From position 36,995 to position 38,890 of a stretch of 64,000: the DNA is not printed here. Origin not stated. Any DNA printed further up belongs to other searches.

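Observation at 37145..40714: Compositionally distinct three-gene islet: putative radical-SAM protein, Rossmann-like protein and small ORF, all with Ser/Thr/Pro/Gly-rich N-termini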

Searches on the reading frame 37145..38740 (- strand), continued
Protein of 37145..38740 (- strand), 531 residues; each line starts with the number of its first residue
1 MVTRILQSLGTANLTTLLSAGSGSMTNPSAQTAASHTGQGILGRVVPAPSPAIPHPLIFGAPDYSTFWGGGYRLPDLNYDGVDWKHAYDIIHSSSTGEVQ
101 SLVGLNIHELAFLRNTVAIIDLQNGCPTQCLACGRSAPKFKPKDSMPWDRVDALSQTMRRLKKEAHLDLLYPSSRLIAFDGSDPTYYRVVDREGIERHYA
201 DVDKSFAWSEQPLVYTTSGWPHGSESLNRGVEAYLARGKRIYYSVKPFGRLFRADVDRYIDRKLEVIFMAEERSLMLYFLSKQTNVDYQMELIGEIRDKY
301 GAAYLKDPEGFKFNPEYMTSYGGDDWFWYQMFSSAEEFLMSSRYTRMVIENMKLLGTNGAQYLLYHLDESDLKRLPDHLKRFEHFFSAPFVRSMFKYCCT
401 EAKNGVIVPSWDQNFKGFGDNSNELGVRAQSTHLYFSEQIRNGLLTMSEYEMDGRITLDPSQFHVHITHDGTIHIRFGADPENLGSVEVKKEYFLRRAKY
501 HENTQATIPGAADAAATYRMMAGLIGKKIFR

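Call 62: find_encoding_contigs(protein=P0019, flank=7000, max_places=1)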
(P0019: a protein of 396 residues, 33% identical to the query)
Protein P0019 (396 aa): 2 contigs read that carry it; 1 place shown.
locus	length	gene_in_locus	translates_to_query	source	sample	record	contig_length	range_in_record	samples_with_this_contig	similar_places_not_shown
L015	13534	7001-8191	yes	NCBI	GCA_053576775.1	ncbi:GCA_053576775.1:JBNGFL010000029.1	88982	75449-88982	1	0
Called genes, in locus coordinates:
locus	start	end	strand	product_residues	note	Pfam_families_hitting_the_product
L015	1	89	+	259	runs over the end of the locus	PF01738:DLH (faint), PF12146:Hydrolase_4, PF00561:Abhydrolase_1, PF12697:Abhydrolase_6 (weak), PF02129:Peptidase_S15, PF00326:Peptidase_S9, PF10142:PhoPQ_related (weak), PF12146:Hydrolase_4, +2 more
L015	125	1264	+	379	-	PF02779:Transket_pyr, PF02780:Transketolase_C, PF22613:Transketolase_C_1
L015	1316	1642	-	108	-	-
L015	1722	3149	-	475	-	PF00875:DNA_photolyase, PF03441:FAD_binding_7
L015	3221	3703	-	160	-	PF02502:LacAB_rpiB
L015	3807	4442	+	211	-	PF00834:Ribul_P_3_epim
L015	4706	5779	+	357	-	-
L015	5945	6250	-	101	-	-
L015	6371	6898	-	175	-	-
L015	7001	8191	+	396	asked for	-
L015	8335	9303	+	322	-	PF13462:Thioredoxin_4, PF01323:DSBA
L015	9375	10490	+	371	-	-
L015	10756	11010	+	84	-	-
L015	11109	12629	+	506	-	PF00753:Lactamase_B (weak), PF07521:RMMBL (faint), PF10996:Beta-Casp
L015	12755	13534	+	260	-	PF00266:Aminotran_5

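Call 70: search_solved_structures(query=A5, max_evalue=10, show_alignments=3)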
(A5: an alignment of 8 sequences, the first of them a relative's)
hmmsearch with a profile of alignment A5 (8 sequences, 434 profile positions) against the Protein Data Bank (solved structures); distinct sequences matched with E-value up to 10: 0.

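Call 78: search_protein_families(library=padloc, proteins=[window:37145-38740:-, P0005, P0039], max_evalue=0.1)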
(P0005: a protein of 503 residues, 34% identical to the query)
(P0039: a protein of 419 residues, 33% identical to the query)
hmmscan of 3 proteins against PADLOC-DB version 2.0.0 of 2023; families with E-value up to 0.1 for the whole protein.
window:37145-38740:- (531 aa): 0 families

P0005 (503 aa): 0 families

P0039 (419 aa): 0 families

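Call 89: list_cluster_members(proteins=[P0017, P0018, P0020, P0023, P0026, P0027, P0028, P0029, P0030, P0039])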
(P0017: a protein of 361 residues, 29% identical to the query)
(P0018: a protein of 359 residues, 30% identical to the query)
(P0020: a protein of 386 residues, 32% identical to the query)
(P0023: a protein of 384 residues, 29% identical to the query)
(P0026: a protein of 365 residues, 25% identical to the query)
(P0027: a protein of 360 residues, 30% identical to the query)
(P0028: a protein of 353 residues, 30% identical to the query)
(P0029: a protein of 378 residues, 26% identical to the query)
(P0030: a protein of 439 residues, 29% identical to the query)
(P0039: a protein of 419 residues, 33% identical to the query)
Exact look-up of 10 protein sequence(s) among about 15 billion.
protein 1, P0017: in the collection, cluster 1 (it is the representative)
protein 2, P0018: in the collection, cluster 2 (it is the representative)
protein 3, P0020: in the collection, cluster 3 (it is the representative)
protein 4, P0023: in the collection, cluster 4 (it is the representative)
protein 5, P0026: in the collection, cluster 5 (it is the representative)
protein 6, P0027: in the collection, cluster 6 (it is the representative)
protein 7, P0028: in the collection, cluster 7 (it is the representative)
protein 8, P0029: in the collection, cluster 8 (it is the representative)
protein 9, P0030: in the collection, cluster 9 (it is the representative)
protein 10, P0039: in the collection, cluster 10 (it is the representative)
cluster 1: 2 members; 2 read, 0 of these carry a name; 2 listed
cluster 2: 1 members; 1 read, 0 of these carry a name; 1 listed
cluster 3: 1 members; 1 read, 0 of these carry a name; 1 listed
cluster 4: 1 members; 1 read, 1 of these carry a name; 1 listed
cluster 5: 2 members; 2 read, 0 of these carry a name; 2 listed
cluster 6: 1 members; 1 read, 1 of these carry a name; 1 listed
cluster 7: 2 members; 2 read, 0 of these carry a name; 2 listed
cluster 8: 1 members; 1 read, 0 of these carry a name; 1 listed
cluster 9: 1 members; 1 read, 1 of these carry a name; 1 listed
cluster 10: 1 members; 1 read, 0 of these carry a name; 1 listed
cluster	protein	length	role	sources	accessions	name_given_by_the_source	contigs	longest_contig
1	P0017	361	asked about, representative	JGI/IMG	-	-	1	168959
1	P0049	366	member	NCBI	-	-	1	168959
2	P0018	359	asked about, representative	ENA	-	-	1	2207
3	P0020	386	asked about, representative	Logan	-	-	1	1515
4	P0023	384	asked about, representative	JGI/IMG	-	hypothetical protein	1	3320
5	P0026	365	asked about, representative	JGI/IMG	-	-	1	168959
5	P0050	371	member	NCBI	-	-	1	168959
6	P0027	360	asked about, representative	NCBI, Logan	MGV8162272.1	MAG: hypothetical protein ACP5N2_02980 [Candidatus Nanoarchaeia archaeon]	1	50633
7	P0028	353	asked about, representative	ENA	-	-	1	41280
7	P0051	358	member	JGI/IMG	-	-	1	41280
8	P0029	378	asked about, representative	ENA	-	-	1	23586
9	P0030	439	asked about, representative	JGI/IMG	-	hypothetical protein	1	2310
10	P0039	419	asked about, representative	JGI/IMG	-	-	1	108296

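Call 90: find_encoding_contigs(protein=P0039, flank=10000, max_places=1)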
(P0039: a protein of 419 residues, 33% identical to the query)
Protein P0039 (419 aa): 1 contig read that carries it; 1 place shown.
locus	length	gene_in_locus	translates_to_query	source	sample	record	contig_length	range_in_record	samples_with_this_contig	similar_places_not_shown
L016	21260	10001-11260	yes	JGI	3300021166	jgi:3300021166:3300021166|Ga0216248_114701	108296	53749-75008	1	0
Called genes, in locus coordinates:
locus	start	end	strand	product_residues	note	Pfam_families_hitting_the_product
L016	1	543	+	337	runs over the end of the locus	PF00149:Metallophos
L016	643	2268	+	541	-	PF01590:GAF, PF13185:GAF_2, PF13492:GAF_3, PF00990:GGDEF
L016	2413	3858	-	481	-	-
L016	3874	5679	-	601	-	PF02776:TPP_enzyme_N, PF00205:TPP_enzyme_M, PF02775:TPP_enzyme_C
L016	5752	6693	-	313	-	PF00535:Glycos_transf_2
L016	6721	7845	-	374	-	PF22674:C2185-like_N, PF05050:Methyltransf_21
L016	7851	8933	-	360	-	PF03102:NeuB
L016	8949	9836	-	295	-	PF01370:Epimerase, PF04321:RmlD_sub_bind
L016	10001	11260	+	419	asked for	PF04055:Radical_SAM (faint)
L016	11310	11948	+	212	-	-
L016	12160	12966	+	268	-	PF12146:Hydrolase_4 (faint)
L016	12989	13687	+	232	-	-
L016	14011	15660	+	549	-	PF07719:TPR_2 (weak), PF13432:TPR_16 (weak), PF23914:TPR_CcmH_CycH (weak), PF14559:TPR_19 (weak), PF14561:TPR_20 (weak), PF25064:ARM_TT21_5th (weak), PF12895:ANAPC3 (weak), PF14559:TPR_19 (weak), +23 more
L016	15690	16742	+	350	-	PF21016:RlmN_N, PF04055:Radical_SAM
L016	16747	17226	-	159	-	-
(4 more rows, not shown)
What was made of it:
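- P0039 lies divergent from an RmlD/NeuB/FkbM/GT2 sugar cluster (call 90).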
